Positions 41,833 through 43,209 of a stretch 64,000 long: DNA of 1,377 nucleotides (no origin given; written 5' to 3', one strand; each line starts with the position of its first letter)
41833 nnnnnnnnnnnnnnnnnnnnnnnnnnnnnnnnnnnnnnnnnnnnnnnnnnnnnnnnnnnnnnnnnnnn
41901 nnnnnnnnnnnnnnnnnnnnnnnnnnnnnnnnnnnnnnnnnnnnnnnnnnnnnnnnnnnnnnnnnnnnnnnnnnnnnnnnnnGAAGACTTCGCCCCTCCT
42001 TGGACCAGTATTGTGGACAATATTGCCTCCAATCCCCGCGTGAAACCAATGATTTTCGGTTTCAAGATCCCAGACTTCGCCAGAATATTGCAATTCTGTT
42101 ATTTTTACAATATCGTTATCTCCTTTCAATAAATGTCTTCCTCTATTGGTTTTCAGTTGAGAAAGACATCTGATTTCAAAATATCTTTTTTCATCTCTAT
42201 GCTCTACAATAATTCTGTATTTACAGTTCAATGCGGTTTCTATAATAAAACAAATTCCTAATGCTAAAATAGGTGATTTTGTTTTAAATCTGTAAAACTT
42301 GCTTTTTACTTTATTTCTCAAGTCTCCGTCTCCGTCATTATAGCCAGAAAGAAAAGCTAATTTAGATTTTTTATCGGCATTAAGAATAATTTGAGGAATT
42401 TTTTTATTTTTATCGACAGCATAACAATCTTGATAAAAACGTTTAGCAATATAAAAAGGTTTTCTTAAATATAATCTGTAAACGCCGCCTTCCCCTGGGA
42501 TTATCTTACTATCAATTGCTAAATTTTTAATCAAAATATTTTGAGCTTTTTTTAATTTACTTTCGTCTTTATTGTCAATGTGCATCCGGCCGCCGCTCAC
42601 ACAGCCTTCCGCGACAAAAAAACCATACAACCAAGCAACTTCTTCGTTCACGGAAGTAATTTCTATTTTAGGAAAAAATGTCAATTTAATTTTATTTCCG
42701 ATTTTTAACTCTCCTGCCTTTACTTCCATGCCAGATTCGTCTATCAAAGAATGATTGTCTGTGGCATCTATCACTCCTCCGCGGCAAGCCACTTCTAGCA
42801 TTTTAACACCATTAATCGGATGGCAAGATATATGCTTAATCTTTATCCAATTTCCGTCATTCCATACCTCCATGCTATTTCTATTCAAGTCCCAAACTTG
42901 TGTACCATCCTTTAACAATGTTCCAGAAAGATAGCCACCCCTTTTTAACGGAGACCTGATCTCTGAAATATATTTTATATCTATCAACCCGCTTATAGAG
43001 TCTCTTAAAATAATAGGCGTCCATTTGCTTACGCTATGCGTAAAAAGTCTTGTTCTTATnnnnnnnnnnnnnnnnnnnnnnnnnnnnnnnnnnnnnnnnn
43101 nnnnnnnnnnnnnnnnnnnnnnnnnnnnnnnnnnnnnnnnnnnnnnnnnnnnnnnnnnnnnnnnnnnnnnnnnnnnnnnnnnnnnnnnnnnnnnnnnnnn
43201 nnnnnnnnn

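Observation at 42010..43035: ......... intein splitting the catalytic FxH|TGPRRGE motif of a Gmd/Rmd-family sugar-nucleotide dehydratase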

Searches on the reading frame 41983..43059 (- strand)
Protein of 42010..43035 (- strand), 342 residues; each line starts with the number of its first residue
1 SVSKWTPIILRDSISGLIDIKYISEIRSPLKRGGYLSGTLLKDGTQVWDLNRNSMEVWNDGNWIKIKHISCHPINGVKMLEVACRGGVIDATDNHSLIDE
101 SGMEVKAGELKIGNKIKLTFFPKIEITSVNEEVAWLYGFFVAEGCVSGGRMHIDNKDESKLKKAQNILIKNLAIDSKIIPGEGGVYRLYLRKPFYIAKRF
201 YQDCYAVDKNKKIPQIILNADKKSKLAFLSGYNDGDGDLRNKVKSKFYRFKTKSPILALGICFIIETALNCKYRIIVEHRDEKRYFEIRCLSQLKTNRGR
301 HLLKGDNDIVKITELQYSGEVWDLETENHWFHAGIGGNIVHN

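Call 4: search_protein_families(library=pfam, proteins=[window:42010-43035:-], max_evalue=0.1)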
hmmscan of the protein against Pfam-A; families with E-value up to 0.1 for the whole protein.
window:42010-43035:- (342 aa): 2 families
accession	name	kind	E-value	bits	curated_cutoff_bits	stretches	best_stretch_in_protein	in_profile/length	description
PF14528.11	LAGLIDADG_3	-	3.6e-11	43.6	22.5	2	132-186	3-64/82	LAGLIDADG-like domain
PF14890.11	Intein_splicing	-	3.1e-09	37.3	35.8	1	25-342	17-155/155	Intein splicing domain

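Call 5: search_protein_families(library=ncbifam, proteins=[window:42010-43035:-], max_evalue=0.1)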
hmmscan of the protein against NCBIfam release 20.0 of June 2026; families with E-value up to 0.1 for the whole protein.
window:42010-43035:- (342 aa): 5 families
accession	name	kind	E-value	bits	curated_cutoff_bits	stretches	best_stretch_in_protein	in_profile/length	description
NF011491.0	PRK14898.1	equivalog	1.3e-08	33.4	783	1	129-265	241-375/860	DNA-directed RNA polymerase subunit A''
NF011287.0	PRK14698.1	equivalog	6.4e-07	27.7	1238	1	111-265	370-524/1017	V-type ATP synthase subunit A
NF045703.1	rSAM_Tes_intein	exception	0.00096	17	1700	1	123-239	364-477/1040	tetraether lipid synthase Tes, intein-containing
NF003157.0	PRK04132.1-2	equivalog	0.0028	15.6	1103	1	105-240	141-281/864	replication factor C small subunit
NF011418.0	PRK14845.1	equivalog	0.02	12.6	756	0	78-243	92-248/1049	translation initiation factor IF-2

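Call 9: search_solved_structures(query=window:42010-43035:-, max_evalue=1, show_alignments=3)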
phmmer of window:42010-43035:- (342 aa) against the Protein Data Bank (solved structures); distinct sequences matched with E-value up to 1: 13.
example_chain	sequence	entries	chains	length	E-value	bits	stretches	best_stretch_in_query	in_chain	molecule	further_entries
2cw7_A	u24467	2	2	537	1.4e-08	37.3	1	111-265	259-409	Endonuclease PI-PkoII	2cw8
7qst_A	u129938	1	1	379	1.5e-06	30.6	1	123-267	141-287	V-type ATP synthase subunit A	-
7qss_A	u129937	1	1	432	2.8e-06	29.7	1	123-264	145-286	V-type ATP synthase alpha chain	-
7qsu_A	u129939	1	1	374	8e-06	28.2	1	122-342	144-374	V-ATPase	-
5ak9_A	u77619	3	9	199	0.033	16.3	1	120-178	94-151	HOMING ENDONUCLEASE I-DMOI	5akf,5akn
5o6i_A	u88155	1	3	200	0.063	15.4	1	120-178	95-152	Homing endonuclease I-DmoI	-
1b24_A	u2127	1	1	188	0.076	15.1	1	120-178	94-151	Homing endonuclease I-DmoI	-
4un7_G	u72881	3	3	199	0.087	14.9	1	120-178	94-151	HOMING ENDONUCLEASE I-DMOI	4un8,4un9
2vs7_A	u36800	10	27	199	0.088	14.9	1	120-178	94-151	HOMING ENDONUCLEASE I-DMOI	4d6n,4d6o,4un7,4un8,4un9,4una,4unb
2vs8_A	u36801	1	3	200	0.089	14.9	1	120-178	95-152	HOMING ENDONUCLEASE I-DMOI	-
5o6g_A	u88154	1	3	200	0.12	14.5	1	122-178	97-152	Homing endonuclease I-DmoI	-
5akm_A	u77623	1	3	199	0.12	14.5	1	120-178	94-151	HOMING ENDONUCLEASE I-DMOI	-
6u5t_G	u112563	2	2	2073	0.31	13.1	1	165-241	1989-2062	Fatty acid synthase subunit beta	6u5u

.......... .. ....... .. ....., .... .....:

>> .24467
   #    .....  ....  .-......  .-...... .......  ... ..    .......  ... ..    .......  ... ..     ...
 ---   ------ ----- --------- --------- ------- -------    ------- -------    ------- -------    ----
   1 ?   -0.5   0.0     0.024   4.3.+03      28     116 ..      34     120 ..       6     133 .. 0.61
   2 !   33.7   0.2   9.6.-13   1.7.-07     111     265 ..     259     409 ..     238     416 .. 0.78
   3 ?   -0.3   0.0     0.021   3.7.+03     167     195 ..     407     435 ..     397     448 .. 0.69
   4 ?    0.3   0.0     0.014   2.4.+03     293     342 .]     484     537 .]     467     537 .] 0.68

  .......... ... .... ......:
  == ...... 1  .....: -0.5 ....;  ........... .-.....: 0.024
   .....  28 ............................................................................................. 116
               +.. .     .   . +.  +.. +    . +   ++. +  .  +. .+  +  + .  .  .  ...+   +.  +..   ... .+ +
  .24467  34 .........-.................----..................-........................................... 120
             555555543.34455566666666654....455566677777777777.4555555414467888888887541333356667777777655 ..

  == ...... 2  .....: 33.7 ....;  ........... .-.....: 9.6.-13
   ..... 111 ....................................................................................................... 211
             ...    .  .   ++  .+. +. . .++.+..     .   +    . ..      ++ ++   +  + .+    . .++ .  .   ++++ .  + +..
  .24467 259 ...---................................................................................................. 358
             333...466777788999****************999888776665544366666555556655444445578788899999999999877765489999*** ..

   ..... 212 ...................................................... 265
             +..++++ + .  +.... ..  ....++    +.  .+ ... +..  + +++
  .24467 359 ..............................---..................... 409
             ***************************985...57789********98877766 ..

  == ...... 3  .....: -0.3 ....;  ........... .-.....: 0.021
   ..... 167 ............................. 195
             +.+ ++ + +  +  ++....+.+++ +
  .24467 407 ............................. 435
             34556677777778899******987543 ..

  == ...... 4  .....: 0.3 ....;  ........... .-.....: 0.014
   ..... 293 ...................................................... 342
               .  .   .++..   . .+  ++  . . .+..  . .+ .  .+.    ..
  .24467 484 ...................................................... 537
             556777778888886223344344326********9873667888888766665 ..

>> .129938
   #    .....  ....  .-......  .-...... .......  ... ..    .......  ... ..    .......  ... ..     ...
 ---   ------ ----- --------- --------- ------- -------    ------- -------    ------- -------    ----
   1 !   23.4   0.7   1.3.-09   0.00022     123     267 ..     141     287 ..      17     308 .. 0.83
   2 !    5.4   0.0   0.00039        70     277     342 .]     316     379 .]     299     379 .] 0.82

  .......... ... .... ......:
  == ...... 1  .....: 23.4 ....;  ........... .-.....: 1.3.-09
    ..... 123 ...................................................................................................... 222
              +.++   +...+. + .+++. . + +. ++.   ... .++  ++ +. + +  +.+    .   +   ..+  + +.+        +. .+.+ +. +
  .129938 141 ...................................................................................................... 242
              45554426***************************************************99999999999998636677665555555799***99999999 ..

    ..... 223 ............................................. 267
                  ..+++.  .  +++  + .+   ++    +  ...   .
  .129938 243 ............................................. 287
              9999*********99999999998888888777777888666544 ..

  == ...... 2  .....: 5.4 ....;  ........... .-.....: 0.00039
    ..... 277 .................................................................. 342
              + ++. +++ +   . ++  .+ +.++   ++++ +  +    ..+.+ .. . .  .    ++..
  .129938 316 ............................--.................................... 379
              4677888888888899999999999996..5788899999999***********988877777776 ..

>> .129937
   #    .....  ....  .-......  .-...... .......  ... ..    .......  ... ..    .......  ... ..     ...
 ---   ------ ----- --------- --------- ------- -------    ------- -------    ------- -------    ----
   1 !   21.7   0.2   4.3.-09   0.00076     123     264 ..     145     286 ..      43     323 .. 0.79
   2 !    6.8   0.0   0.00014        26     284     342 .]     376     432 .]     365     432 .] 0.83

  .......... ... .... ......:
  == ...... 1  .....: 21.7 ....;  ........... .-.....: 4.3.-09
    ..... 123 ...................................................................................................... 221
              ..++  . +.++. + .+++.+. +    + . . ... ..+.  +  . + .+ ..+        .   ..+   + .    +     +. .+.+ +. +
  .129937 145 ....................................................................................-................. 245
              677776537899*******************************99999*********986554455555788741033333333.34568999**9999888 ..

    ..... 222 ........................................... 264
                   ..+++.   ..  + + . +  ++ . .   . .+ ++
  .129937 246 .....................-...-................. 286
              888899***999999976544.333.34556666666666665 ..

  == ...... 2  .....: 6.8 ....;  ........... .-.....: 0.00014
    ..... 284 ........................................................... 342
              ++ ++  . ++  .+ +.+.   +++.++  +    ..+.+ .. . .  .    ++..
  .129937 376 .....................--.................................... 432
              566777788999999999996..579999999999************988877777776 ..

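Call 28: search_protein_representatives(protein=window:42010-43035:-)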
Query: 342 residues. Proteins with E-value up to 0.001 (for the whole library): 1764; up to 1e-10: 685; up to 1e-30: 28. The best 150 are listed.
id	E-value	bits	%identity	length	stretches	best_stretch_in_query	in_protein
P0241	3.0e-107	375.0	51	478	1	18-342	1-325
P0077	6.0e-87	308.2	45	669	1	1-342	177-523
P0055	5.4e-86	305.0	47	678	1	1-342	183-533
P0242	1.9e-85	303.3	54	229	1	42-268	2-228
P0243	6.9e-46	173.2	57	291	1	197-342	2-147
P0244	1.6e-43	165.4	36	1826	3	52-342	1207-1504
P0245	1.8e-43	165.2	38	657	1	2-342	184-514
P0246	2.0e-42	161.8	39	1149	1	46-342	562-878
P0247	8.7e-39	149.8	35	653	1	6-342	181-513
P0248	8.9e-37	143.2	30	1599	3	59-342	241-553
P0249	1.8e-36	142.2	33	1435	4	54-342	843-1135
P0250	6.2e-36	140.4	34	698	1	3-342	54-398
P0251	1.3e-34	136.1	33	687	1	2-341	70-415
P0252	1.3e-34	136.1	36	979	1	1-342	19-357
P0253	8.1e-34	133.5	30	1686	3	1-342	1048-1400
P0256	3.1e-32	128.2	33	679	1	5-342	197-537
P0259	6.0e-32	127.3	33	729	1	5-342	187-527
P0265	2.6e-31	125.2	31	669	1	4-342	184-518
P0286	1.7e-28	116.0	33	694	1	4-342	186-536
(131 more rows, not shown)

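Call 29: search_protein_families(library=pfam, proteins=[P0245, P0247, P0256, P0259, P0265, P0286, P0250, P0251, P0246, P0252], max_evalue=0.00001)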
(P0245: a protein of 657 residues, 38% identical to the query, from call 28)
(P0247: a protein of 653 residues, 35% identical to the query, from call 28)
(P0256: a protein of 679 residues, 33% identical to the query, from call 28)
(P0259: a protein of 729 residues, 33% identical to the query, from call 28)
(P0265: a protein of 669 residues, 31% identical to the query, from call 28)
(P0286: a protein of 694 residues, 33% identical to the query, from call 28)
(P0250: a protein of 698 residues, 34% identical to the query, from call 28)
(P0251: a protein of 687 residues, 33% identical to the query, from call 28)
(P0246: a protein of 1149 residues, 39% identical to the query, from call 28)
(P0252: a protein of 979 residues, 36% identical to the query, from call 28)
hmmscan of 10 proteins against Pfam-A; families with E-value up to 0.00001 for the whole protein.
P0245 (657 aa): 5 families
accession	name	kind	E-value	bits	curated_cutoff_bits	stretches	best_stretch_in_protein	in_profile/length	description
PF16363.11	GDP_Man_Dehyd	-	6e-70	236.8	27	2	5-184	1-185/332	GDP-mannose 4,6 dehydratase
PF01370.27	Epimerase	-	2e-48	165.4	20.9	2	4-182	1-172/240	NAD dependent epimerase/dehydratase family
PF02719.21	Polysacc_synt_2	-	3.4e-09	36.8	20.2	1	4-108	1-116/293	Polysaccharide biosynthesis protein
PF14890.11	Intein_splicing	-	4.7e-07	30.2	35.8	1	214-514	19-155/155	Intein splicing domain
PF01073.25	3Beta_HSD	-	3.2e-06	26.8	22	1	5-137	1-128/280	3-beta hydroxysteroid dehydrogenase/isomerase family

P0247 (653 aa): 6 families
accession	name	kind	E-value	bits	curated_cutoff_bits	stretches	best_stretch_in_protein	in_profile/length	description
PF16363.11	GDP_Man_Dehyd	-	3.9e-73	247.2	27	2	4-176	1-184/332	GDP-mannose 4,6 dehydratase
PF01370.27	Epimerase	-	1.9e-51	175.3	20.9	2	3-176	1-173/240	NAD dependent epimerase/dehydratase family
PF04321.23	RmlD_sub_bind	-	8.7e-15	55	27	1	1-163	1-143/287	RmlD substrate binding domain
PF02719.21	Polysacc_synt_2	-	8.3e-12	45.3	20.2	1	3-169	1-165/293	Polysaccharide biosynthesis protein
PF14528.11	LAGLIDADG_3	-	8.1e-11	42.5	22.5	0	298-346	4-55/82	LAGLIDADG-like domain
PF01073.25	3Beta_HSD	-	1.9e-09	37.4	22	1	4-120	1-116/280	3-beta hydroxysteroid dehydrogenase/isomerase family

P0256 (679 aa): 2 families
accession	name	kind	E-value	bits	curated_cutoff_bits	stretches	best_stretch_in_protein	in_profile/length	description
PF16363.11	GDP_Man_Dehyd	-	5.2e-129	430.9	27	2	10-208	1-201/332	GDP-mannose 4,6 dehydratase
PF01370.27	Epimerase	-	8.7e-61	205.8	20.9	2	9-192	1-173/240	NAD dependent epimerase/dehydratase family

P0259 (729 aa): 4 families
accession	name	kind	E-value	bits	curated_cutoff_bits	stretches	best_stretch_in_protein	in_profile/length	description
PF16363.11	GDP_Man_Dehyd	-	4.9e-99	332.4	27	3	7-183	1-185/332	GDP-mannose 4,6 dehydratase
PF01370.27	Epimerase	-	3.3e-50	171.2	20.9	1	6-182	1-173/240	NAD dependent epimerase/dehydratase family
PF14528.11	LAGLIDADG_3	-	3.2e-08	34.1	22.5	0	311-349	4-46/82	LAGLIDADG-like domain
PF05368.20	NmrA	-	3.5e-07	30.6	27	1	3-73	2-69/298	NmrA-like family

P0265 (669 aa): 3 families
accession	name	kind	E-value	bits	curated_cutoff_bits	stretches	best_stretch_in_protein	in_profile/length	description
PF16363.11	GDP_Man_Dehyd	-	3.6e-113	378.8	27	2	6-192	1-196/332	GDP-mannose 4,6 dehydratase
PF01370.27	Epimerase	-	2.7e-59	200.9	20.9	2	5-180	1-173/240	NAD dependent epimerase/dehydratase family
PF04321.23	RmlD_sub_bind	-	2.6e-06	27.2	27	1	4-164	2-140/287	RmlD substrate binding domain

P0286 (694 aa): 4 families
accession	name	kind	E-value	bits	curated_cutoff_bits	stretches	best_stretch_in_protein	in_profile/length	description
PF16363.11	GDP_Man_Dehyd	-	7.7e-112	374.4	27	2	7-187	1-189/332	GDP-mannose 4,6 dehydratase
PF01370.27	Epimerase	-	1.1e-55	189.1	20.9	2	6-182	1-173/240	NAD dependent epimerase/dehydratase family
PF14528.11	LAGLIDADG_3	-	8.1e-07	29.7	22.5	0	313-371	3-56/82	LAGLIDADG-like domain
PF04321.23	RmlD_sub_bind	-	9.2e-07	28.6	27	1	6-155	3-129/287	RmlD substrate binding domain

P0250 (698 aa): 3 families
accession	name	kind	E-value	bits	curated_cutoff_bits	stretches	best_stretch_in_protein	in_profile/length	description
PF00082.27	Peptidase_S8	-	1.5e-52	179.2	21.8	1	398-657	10-288/288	Subtilase family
PF14528.11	LAGLIDADG_3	-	9.6e-12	45.4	22.5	1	185-263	4-80/82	LAGLIDADG-like domain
PF14890.11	Intein_splicing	-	3.3e-09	37.2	35.8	1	90-398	12-155/155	Intein splicing domain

P0251 (687 aa): 2 families
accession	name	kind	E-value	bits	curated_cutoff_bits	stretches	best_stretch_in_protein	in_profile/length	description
PF14528.11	LAGLIDADG_3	-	3.3e-08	34.1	22.5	0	203-279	3-79/82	LAGLIDADG-like domain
PF14890.11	Intein_splicing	-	7.3e-06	26.3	35.8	0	122-402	37-142/155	Intein splicing domain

P0246 (1149 aa): 2 families
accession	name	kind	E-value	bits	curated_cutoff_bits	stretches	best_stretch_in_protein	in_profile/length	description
PF14528.11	LAGLIDADG_3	-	2.9e-09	37.5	22.5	0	761-828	5-72/82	LAGLIDADG-like domain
PF14890.11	Intein_splicing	-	4e-08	33.6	35.8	1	558-878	10-155/155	Intein splicing domain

P0252 (979 aa): 1 family
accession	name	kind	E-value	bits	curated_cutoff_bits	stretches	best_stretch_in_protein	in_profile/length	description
PF14528.11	LAGLIDADG_3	-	4.6e-10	40.1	22.5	0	248-311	2-68/82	LAGLIDADG-like domain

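Call 37: find_related_loci(query=A1, collection=genome_contigs, flank=6000)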
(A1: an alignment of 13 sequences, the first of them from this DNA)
Query A1 (359 aa) in genome_contigs; peptide patterns used: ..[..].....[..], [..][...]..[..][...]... (x = any residue, [..] = any of these).
79 stretches matched a pattern; 36 encode a relative of the query (tblastn E <= 1e-3); 36 distinct loci.
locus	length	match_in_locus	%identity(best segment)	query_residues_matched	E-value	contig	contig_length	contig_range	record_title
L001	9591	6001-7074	72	1-359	0e+0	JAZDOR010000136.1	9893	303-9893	MAG: bacterium isolate MEGAHIT-group-0.789 k141_7932779, whole genome shotgun sequence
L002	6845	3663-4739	68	1-359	2e-175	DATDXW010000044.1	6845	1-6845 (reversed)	MAG TPA_asm: archaeon isolate SMAG_U8149 k141_1208993, whole genome shotgun sequence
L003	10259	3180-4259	67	1-359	6e-170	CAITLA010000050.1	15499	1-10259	MAG: uncultured Syntrophaceae bacterium isolate AM-sed-core3-D1_bin-194 genome assembly, contig: bin-194:050/313, whole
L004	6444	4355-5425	67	3-359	2e-170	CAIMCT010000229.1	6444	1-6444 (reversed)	MAG: uncultured Desulfobacteraceae bacterium isolate Umea1_bin-2529 genome assembly, contig: bin-2529:229/580, whole gen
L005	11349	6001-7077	69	1-359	3e-169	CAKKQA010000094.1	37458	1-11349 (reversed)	Omnitrophica bacterium GWA2_41_15 isolate Hainich-Omni-XXI genome assembly, contig: Omni_Hai_XXI_Hain_H43_02um_R1_343_le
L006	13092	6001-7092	46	1-359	4e-105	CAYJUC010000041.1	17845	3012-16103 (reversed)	MAG TPA_asm: uncultured bacterium isolate ERP125453_co1_273 genome assembly, contig: NODE_3169_length_17845_cov_8.272007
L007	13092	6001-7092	45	1-359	5e-102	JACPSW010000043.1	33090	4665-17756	MAG: Candidatus Rokuibacteriota bacterium isolate NC_groundwater_716_Ag_S-0.2um_69_13 S36_SO-2_scaffold_47401, whole gen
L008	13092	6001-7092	43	1-359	1e-101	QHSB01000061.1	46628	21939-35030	MAG: Candidatus Rokuibacteriota bacterium isolate AR40 14_0903_16_30cm_scaffold_2636_curated, whole genome shotgun seque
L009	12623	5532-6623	44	1-359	3e-101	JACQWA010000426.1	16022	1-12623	MAG: Candidatus Rokuibacteriota bacterium isolate NC_groundwater_1477_Ag_S-0.65um_67_43 S_p65_S5_coassembly_k141_5255284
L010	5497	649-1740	44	1-359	2e-100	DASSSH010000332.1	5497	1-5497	MAG TPA_asm: Candidatus Methylomirabilota bacterium isolate SMAG_U510 k141_1200121, whole genome shotgun sequence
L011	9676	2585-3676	44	1-359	3e-99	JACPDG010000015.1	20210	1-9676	MAG: Candidatus Rokuibacteriota bacterium isolate NC_groundwater_303_Ag_B-0.1um_71_19 S7_GD2017_3_B1_scaffold_2920, whol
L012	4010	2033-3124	43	1-359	2e-98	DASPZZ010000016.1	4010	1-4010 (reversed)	MAG TPA_asm: Candidatus Binatia bacterium isolate SMAG_U11632 k141_566001, whole genome shotgun sequence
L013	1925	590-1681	42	1-359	4e-102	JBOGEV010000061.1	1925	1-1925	MAG: Acidimicrobiia bacterium isolate M3-S_maxbin2.bin.341 k127_2784595, whole genome shotgun sequence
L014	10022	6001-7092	42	1-359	3e-96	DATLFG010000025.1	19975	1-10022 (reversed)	MAG TPA_asm: Candidatus Limnocylindria bacterium isolate SMAG_U14396 k141_300865, whole genome shotgun sequence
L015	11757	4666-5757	44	1-359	5e-95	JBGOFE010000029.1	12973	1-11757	MAG: Candidatus Fervidibacter sp. isolate 3300000865_6 GxsBSedJan11_1000652, whole genome shotgun sequence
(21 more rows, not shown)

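Call 48: predict_structure(alignment_id=A1)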
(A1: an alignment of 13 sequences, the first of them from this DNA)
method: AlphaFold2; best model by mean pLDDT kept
length: 359 residues; sequences in the alignment: 13
mean_pLDDT: 85.7   pTM: 0.88
mean pLDDT of the five models: 85.7, 85.7, 85.3, 84.7, 84.4
residues with pLDDT >= 90: 211; 70-90: 100; 50-70: 29; < 50: 19
segments of 3 or more residues with pLDDT < 50: 1-5, 353-359
pLDDT, mean of each block of 10 residues (from residue 1): 57 95 94 68 70 83 92 89 90 94 90 92 93 94 97 89 94 93 89 87 88 94 97 96 69 79 96 91 89 87 51 84 90 88 92 43
secondary structure, 60 per line:
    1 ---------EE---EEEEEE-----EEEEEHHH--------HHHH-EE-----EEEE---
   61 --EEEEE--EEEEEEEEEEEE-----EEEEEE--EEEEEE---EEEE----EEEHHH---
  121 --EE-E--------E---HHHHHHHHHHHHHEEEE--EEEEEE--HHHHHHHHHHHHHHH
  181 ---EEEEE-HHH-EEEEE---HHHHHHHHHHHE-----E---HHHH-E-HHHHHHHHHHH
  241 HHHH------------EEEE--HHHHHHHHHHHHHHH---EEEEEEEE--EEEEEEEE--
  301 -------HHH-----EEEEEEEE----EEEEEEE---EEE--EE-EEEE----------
elements in order: E15-20 E26-30 H42-45 E54-57 E63-67 E70-81 E87-92 E95-100 E104-107 E112-114 H139-151 E152-155 E158-163 H166-180 E184-188 E194-198 H202-212 H223-226 H230-244 E257-260 H263-277 E281-288 E291-298 E316-323 E328-334 E338-340 E346-349
